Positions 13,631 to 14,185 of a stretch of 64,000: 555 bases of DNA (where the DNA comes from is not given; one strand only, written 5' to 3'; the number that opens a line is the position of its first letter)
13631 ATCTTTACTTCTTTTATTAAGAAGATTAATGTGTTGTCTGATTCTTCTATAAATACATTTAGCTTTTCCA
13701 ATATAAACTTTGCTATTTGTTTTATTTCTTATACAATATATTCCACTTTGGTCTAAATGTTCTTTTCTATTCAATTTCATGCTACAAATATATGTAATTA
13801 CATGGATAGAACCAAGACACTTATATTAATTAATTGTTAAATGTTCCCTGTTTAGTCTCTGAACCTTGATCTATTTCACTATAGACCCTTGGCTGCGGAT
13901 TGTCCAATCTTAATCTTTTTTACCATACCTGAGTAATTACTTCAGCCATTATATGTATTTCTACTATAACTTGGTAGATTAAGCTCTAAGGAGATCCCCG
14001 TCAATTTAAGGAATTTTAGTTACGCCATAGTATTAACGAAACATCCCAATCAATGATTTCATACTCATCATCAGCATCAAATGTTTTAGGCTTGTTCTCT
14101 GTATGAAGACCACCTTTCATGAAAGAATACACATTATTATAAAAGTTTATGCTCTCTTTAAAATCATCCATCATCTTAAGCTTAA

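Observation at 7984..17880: A family of three closely related group I introns plus three GIY-YIG endonucleases in one genome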

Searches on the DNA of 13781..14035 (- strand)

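Call 17: search_rna_families(source=window, start=13781, end=14030, threshold=evalue, max_evalue=10, show_alignments=2)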
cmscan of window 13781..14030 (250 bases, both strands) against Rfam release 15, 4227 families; matches with E-value up to 10: 1.
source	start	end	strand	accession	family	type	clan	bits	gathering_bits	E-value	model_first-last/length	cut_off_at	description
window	13843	14016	-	RF00028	Intron_gpI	Intron;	-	39.9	50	4.1e-09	47-158/253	no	Group I catalytic intron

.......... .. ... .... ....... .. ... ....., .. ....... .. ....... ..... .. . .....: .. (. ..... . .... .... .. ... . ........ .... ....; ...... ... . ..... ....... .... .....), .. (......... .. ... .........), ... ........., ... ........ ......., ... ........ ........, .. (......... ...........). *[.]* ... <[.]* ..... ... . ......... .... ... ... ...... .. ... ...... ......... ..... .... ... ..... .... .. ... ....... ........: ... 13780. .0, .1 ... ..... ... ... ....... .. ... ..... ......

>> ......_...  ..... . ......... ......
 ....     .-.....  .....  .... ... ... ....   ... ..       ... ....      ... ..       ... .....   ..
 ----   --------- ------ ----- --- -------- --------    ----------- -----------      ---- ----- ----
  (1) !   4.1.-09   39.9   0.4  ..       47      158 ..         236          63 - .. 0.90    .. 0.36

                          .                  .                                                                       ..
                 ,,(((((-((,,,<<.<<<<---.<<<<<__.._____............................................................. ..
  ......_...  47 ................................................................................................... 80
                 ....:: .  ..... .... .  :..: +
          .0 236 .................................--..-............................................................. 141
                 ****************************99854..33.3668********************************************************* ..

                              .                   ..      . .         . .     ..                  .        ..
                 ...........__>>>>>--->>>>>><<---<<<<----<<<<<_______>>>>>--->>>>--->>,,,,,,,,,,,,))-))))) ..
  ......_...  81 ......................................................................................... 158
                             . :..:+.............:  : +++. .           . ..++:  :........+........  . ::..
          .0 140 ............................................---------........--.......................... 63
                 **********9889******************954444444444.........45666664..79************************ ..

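Call 48: search_dna_similar(query=window:13781-14035:-, collection=phages, mode=distant, max_rows=15, max_evalue=0.001)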
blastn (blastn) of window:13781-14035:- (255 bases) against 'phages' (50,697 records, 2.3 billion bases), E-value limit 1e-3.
Records with a match: 109; places in all: 119; records where one place covers at least 80% of the query: 0.
Best place of each record, by identity: 80-90% 26; 60-80% 83.
By first word of the organism name: Staphylococcus 35; Bacillus 30; Vibrio 17; Flavobacterium 13; uncultured 8; Bacteriophage 3; Enterococcus 3.
By host as written in the record: - 21; Staphylococcus aureus 16; Bacillus subtilis BEST7003 7; Vibrio cholerae 6; Bacillus subtilis 4; Staphylococcus sp. 4; Bacillus subtilis KACC 17797 3; Bacillus sp 3; and 32 more.
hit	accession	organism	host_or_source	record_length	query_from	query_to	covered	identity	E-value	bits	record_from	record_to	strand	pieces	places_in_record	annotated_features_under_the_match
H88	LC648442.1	Staphylococcus phage vB_SsapH-Golestan-105-M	Staphylococcus saprophyticus 105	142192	18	184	65%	76.3%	1e-24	118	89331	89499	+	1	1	none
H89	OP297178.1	Staphylococcus phage vB_ScaM-V1SC04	Staphylococcus capitis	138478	18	184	65%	76.3%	1e-24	118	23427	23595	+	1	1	hypothetical protein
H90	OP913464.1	Staphylococcus virus vB_SurM-PSU6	Staphylococcus ureilyticus ATCC49330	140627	18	184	65%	76.3%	1e-24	118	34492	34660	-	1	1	none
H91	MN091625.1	Staphylococcus phage PALS_1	Staphylococcus aureus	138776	18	184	65%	73.7%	1e-18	99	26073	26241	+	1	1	none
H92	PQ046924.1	Staphylococcus phage OPT-SC01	Staphylococcus xylosus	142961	18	184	65%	72.5%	2e-14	85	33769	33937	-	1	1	none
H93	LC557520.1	Staphylococcus phage vB_SsapH-Golestan101-M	Staphylococcus saprophyticus 101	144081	18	184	65%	72.5%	2e-14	85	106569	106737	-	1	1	none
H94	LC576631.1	Staphylococcus phage vB_SauH_DELF3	Staphylococcus aureus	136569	30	184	61%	77.1%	1e-23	114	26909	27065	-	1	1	none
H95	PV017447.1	Staphylococcus phage CIFT_MFB_MRSA28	Staphylococcus aureus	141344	30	184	61%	70.1%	2e-8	65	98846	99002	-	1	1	none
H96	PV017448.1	Staphylococcus phage CIFT_MFB_MRSA32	Staphylococcus aureus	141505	30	184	61%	70.1%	2e-8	65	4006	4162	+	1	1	none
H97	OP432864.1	Staphylococcus phage SapYZU04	Staphylococcus aureus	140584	30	184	61%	70.1%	2e-8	65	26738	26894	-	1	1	none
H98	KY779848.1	Staphylococcus phage qdsa001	Staphylococcus aureus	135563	30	184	61%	70.1%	2e-8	65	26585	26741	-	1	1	none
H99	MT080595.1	Staphylococcus phage vB_SauM_EW41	Staphylococcus carnosus TM300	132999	30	184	61%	70.1%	2e-8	65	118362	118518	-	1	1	record has no annotation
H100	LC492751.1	Staphylococcus phage KSAP7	Staphylococcus aureus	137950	30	184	61%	70.1%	2e-8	65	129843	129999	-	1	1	none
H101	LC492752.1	Staphylococcus phage KSAP11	Staphylococcus aureus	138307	30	184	61%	70.1%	2e-8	65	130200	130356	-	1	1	none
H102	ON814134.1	Staphylococcus phage vB_SauM-V1SA19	Staphylococcus aureus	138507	30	184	61%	70.1%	2e-8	65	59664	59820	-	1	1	hypothetical protein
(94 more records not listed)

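Call 85: get_annotated_region(hit=H88, flank=1500)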
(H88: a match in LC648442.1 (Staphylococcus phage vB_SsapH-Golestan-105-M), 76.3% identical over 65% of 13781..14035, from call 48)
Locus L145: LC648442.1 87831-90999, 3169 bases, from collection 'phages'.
description: Staphylococcus phage vB_SsapH-Golestan-105-M DNA, complete genome.
organism: Staphylococcus phage vB_SsapH-Golestan-105-M (NCBI taxid 2872011)
taxonomy: Viruses; Duplodnaviria; Heunggongvirae; Uroviricota; Caudoviricetes; Herelleviridae; Twortvirinae
host: Staphylococcus saprophyticus 105; source: -; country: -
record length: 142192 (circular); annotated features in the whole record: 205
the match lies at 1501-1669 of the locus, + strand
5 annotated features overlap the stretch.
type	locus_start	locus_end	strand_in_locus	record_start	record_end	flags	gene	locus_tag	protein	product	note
tRNA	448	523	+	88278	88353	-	-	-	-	tRNA-Asp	Golestan96; ORF96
CDS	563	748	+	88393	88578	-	-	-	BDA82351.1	hypothetical protein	Golestan97; ORF97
CDS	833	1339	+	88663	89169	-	-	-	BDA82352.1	holin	Golestan98; ORF98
CDS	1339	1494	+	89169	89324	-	-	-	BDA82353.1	endolysin chain A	Golestan99; ORF99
CDS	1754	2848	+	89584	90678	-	-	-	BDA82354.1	hypothetical protein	Golestan100; ORF100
